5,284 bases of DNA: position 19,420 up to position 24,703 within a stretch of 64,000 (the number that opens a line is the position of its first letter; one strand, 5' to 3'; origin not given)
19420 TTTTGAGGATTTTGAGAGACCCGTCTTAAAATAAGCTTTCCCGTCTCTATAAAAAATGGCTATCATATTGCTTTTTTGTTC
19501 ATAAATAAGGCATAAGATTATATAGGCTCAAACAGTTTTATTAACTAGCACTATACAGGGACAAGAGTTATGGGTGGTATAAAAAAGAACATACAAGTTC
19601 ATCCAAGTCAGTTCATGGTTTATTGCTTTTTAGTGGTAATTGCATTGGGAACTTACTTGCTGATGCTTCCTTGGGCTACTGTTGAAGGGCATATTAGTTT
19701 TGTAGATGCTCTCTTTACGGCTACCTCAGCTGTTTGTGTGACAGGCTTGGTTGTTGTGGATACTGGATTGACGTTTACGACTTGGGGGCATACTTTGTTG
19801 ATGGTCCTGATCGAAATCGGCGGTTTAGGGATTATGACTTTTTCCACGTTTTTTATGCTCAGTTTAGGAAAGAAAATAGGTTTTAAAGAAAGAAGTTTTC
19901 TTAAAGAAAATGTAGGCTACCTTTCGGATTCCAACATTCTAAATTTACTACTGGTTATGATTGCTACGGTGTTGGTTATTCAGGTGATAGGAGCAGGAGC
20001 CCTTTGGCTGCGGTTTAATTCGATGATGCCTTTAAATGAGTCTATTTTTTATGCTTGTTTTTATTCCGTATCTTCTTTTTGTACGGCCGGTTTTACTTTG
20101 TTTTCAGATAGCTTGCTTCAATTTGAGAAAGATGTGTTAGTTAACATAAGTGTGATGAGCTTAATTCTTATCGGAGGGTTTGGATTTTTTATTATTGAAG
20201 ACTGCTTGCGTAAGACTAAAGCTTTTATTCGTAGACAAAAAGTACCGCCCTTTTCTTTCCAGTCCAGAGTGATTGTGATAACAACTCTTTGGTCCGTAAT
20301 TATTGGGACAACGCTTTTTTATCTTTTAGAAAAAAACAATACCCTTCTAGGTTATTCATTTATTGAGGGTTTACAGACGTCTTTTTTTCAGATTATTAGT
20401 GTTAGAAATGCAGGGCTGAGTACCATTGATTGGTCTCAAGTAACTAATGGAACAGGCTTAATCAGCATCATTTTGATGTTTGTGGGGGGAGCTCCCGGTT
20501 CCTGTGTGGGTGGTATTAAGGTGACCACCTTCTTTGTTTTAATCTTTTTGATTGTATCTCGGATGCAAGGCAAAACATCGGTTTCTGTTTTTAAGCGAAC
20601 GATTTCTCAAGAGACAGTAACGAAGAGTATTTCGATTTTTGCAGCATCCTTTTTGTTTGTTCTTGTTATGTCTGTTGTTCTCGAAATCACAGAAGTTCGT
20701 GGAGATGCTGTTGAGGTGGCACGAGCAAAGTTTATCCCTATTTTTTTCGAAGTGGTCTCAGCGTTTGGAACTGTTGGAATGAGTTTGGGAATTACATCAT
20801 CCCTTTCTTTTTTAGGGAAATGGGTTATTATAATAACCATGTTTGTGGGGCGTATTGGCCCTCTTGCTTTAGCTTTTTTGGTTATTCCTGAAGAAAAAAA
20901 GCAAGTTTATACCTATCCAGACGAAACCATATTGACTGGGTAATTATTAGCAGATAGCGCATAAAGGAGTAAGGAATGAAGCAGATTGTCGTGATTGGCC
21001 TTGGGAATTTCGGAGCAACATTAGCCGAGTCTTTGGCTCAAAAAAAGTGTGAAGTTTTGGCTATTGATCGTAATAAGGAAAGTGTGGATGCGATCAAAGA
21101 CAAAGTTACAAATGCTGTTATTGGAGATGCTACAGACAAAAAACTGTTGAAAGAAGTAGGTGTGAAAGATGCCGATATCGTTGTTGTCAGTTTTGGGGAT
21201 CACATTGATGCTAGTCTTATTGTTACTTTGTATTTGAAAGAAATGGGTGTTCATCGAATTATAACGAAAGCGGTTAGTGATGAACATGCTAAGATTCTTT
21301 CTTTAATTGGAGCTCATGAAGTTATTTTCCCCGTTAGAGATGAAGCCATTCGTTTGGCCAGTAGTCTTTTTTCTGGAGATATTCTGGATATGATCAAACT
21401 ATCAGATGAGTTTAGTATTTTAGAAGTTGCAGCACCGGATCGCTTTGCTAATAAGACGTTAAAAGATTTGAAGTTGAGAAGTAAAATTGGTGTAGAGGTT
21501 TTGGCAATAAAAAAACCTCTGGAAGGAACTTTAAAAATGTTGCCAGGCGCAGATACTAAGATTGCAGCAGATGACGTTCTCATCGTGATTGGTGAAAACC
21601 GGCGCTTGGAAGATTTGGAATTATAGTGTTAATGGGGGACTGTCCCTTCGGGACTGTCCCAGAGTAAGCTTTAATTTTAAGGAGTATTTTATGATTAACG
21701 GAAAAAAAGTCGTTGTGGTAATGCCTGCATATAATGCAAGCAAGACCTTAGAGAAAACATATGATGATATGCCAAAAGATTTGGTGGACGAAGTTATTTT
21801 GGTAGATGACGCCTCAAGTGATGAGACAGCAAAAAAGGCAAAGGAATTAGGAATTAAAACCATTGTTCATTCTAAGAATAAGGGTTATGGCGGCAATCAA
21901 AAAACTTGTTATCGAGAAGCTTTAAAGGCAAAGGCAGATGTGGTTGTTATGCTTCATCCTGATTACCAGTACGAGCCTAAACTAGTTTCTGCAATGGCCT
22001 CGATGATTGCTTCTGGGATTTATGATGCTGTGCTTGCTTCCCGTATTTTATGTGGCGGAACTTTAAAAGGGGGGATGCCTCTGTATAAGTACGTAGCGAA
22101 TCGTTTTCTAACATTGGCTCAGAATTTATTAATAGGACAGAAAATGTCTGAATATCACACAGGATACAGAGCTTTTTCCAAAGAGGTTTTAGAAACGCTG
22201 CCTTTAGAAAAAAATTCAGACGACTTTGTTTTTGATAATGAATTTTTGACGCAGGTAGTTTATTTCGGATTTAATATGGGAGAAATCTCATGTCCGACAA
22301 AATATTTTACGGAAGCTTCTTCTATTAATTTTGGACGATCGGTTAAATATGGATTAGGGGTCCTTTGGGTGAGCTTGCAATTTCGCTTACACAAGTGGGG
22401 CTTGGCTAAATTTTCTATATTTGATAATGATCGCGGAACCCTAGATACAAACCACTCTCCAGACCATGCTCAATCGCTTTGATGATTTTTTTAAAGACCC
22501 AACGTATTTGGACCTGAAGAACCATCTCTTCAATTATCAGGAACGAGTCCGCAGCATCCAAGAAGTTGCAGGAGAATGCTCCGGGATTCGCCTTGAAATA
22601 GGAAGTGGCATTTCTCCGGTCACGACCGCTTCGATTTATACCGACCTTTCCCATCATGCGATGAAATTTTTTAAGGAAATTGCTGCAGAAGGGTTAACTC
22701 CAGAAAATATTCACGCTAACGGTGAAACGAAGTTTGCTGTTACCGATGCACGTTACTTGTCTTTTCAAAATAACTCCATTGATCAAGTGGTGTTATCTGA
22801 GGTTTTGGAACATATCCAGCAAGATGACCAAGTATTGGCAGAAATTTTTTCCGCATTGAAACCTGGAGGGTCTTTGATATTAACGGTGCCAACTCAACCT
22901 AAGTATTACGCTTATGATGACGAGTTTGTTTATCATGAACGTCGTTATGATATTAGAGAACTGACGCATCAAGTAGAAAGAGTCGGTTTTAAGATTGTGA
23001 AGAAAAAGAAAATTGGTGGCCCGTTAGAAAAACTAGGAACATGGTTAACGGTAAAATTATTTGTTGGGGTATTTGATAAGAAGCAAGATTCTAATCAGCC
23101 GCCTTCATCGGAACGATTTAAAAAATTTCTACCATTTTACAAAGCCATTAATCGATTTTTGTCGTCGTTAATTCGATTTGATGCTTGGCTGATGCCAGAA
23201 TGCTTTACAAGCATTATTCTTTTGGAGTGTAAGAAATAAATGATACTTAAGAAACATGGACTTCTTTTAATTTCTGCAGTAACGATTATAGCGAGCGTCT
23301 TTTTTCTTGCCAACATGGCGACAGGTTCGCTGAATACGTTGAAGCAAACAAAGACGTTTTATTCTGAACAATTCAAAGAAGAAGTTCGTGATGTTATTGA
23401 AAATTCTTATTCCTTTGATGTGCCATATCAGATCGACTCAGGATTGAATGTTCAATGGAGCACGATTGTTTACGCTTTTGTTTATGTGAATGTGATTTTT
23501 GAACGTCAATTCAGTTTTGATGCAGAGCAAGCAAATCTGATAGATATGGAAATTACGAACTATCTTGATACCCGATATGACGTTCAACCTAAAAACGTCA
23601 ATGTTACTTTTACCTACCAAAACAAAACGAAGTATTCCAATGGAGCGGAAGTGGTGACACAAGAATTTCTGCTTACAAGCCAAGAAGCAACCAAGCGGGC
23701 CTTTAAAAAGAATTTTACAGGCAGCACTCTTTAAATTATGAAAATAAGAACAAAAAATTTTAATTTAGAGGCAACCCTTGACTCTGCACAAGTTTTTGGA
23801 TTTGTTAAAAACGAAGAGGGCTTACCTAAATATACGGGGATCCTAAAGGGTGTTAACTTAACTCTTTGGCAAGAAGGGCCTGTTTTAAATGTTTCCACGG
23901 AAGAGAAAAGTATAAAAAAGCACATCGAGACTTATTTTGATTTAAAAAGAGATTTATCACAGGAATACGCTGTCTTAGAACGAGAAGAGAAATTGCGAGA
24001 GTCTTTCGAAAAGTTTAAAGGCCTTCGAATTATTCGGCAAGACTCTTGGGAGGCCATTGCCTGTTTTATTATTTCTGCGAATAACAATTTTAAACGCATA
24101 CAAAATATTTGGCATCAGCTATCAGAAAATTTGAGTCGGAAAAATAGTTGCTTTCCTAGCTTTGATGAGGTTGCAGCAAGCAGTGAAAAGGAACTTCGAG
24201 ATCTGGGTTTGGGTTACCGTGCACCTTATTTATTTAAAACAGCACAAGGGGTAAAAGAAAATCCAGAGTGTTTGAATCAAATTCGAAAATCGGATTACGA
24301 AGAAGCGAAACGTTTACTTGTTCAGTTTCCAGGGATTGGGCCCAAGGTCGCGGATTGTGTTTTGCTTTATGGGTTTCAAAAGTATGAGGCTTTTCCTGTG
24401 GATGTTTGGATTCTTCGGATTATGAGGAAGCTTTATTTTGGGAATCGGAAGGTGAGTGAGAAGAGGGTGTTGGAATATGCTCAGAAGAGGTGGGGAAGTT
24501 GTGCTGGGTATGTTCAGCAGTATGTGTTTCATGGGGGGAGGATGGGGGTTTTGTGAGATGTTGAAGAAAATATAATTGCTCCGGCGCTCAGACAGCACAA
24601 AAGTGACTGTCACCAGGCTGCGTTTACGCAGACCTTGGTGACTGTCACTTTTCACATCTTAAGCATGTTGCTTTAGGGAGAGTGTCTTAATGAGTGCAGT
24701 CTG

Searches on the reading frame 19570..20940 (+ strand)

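Call 22: search_protein_families(library=pfam, max_evalue=0.001, proteins=[window:19570-20940:+])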
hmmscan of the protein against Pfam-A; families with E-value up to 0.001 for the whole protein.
window:19570-20940:+ (457 aa): 1 family
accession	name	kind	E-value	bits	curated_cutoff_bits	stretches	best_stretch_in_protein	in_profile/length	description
PF02386.22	TrkH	-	4.1e-54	184.3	27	1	13-441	36-496/502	Cation transport protein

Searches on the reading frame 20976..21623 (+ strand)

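Call 23: search_protein_families(library=pfam, max_evalue=0.001, proteins=[window:20976-21623:+])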
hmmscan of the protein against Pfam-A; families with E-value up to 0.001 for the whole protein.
window:20976-21623:+ (216 aa): 15 families
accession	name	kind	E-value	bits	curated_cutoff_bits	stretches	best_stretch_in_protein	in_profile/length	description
PF02254.24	TrkA_N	-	2e-30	105.9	23.8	1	4-119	1-116/116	TrkA-N domain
PF02080.26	TrkA_C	-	4.8e-14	52.4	27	1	149-214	4-66/71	TrkA-C domain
PF03446.21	NAD_binding_2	-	2e-07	31.6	21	1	3-79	1-71/161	NAD binding domain of 6-phosphogluconate dehydrogenase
PF01210.29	NAD_Gly3P_dh_N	-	4.4e-07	30.5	23.1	1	3-47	1-45/158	NAD-dependent glycerol-3-phosphate dehydrogenase N-terminus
PF02558.23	ApbA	-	5.2e-07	29.8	22.2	1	4-84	1-74/150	Ketopantoate reductase PanE/ApbA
PF13460.12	NAD_binding_10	-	7e-07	29.7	27.2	1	10-113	4-98/184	NAD(P)H-binding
PF03807.23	F420_oxidored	-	1.5e-06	29.1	21.6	1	4-73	2-67/94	NADP oxidoreductase coenzyme F420-dependent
PF03435.24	Sacchrp_dh_NADP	-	1.2e-05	26.1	25.1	1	4-81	1-84/129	Saccharopine dehydrogenase NADP binding domain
PF02737.24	3HCDH_N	-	1.6e-05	25.4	22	1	3-58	1-56/180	3-hydroxyacyl-CoA dehydrogenase, NAD binding domain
PF01488.26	Shikimate_DH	-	1.6e-05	25.4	24.3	1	2-74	13-84/138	Shikimate / quinate 5-dehydrogenase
PF03721.20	UDPG_MGDP_dh_N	-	1.6e-05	25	27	1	3-46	2-45/187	UDP-glucose/GDP-mannose dehydrogenase family, NAD binding domain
PF01370.27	Epimerase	-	9.3e-05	22.4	20.9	1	4-72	1-71/240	NAD dependent epimerase/dehydratase family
PF07992.20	Pyr_redox_2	-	9.5e-05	22.4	26.1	0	2-54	143-195/291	Pyridine nucleotide-disulphide oxidoreductase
PF21799.2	MurD-like_N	-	0.00026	21.6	27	1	2-77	1-71/88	Mur ligase MurD-like, N-terminal domain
PF02826.25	2-Hacid_dh_C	-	0.00075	19.4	25.1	0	2-43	37-78/178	D-isomer specific 2-hydroxyacid dehydrogenase, NAD binding domain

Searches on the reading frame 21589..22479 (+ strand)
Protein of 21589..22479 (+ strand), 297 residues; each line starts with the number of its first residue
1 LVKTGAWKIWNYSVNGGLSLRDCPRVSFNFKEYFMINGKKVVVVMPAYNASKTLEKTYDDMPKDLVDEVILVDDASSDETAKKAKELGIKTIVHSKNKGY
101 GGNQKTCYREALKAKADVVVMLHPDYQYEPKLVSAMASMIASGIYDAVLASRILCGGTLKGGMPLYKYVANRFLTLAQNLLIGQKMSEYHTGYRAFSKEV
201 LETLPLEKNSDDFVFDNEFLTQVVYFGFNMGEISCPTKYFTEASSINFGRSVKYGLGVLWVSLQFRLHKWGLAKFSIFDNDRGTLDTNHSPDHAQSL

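Call 23: search_protein_families(library=pfam, max_evalue=0.001, proteins=[window:21589-22479:+])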
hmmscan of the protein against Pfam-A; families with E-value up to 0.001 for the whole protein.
window:21589-22479:+ (297 aa): 1 family
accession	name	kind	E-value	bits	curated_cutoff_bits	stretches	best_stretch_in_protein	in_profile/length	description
PF00535.33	Glycos_transf_2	-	2.7e-22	79.9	23.3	1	43-203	2-166/168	Glycosyl transferase family 2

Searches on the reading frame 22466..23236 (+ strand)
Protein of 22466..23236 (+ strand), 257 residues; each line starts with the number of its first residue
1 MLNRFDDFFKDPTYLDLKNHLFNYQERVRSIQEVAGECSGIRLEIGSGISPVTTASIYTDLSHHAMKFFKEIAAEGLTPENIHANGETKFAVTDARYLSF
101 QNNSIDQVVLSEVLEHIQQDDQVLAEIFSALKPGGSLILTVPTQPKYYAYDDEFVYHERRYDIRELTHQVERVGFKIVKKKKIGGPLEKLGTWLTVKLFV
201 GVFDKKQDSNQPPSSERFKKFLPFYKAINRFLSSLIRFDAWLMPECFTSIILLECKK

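Call 23: search_protein_families(library=pfam, max_evalue=0.001, proteins=[window:22466-23236:+])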
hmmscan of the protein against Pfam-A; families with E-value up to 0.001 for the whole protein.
window:22466-23236:+ (257 aa): 7 families
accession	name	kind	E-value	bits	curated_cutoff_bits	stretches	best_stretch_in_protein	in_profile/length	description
PF08241.18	Methyltransf_11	-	2.7e-11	44.4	21.2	1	59-139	24-95/95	Methyltransferase domain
PF13489.12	Methyltransf_23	-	1.2e-09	38.6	27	1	89-179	66-163/164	Methyltransferase domain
PF13649.12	Methyltransf_25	-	3.5e-08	34.5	27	1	59-135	27-97/97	Methyltransferase domain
PF08242.18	Methyltransf_12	-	5e-08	34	30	1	55-137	22-98/98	Methyltransferase domain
PF13847.12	Methyltransf_31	-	2.1e-06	28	27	1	87-143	55-113/145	Methyltransferase domain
PF01209.24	Ubie_methyltran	-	2.3e-05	24.3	20.1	1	59-154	78-166/233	ubiE/COQ5 methyltransferase family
PF20922.3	Anamorsin_N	-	0.00018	21.7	27.1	1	94-144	40-92/163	Anamorsin, N-terminal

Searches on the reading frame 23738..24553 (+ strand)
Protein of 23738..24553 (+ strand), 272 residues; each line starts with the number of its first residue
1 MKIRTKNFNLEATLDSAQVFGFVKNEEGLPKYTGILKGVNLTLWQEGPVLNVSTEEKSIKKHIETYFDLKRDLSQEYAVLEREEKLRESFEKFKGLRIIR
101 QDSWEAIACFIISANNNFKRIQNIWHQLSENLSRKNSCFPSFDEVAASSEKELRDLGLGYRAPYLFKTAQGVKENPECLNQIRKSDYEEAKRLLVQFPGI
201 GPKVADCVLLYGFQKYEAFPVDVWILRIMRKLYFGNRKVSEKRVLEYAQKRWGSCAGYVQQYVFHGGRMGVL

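Call 23: search_protein_families(library=pfam, max_evalue=0.001, proteins=[window:23738-24553:+])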
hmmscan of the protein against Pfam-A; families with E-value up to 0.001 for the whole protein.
window:23738-24553:+ (272 aa): 2 families
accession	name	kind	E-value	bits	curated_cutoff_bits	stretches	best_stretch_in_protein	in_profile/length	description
PF07934.18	OGG_N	-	8.9e-18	65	23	1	3-107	4-115/115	8-oxoguanine DNA glycosylase, N-terminal domain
PF00730.31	HhH-GPD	-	4.3e-13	50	26.2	1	110-252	3-106/108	HhH-GPD superfamily base excision DNA repair protein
